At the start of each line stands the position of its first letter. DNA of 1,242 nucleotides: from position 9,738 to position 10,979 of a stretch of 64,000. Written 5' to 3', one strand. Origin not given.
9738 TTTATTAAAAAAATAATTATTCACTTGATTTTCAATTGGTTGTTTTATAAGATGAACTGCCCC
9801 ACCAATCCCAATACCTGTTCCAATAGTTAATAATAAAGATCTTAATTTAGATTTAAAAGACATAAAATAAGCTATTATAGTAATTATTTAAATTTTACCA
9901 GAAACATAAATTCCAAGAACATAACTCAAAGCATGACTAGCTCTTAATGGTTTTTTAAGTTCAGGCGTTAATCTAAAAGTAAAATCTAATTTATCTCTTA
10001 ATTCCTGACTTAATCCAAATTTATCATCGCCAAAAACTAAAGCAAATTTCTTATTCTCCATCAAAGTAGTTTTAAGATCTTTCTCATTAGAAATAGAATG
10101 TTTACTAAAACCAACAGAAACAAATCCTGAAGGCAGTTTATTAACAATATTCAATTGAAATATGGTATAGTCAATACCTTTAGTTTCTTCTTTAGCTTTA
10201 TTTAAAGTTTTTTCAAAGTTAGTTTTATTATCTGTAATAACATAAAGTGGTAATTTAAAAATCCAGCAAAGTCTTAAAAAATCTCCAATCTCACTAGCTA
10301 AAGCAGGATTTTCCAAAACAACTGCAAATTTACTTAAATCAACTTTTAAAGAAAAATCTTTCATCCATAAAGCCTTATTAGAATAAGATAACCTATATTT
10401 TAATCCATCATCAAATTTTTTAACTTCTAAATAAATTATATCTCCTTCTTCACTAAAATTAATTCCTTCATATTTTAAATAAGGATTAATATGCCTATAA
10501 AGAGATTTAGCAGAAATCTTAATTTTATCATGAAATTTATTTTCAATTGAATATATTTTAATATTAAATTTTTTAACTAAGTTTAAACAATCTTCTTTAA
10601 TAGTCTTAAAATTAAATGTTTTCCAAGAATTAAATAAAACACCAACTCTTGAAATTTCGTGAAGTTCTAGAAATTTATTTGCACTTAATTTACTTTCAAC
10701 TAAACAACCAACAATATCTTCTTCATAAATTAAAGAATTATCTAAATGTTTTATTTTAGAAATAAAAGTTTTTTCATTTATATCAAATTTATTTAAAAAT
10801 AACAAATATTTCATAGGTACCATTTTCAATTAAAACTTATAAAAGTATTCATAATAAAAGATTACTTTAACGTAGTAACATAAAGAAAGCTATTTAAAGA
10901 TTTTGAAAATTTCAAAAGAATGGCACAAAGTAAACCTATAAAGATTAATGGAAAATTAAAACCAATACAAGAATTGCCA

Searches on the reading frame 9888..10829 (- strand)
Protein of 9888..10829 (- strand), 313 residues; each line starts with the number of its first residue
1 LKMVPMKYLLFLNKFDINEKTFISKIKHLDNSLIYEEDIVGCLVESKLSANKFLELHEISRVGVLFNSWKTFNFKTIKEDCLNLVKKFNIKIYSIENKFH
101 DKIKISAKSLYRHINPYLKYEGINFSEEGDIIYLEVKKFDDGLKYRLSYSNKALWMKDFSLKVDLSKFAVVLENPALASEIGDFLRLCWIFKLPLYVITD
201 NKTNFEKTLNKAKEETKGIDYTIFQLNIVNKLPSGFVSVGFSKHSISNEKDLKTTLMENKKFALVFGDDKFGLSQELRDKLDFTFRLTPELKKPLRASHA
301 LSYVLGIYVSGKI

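Call 39: find_encoding_contigs(protein=window:9888-10829:-, flank=10000, max_places=1)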
Protein window:9888-10829:- (313 aa): no gene with exactly this product is on record in the collection.
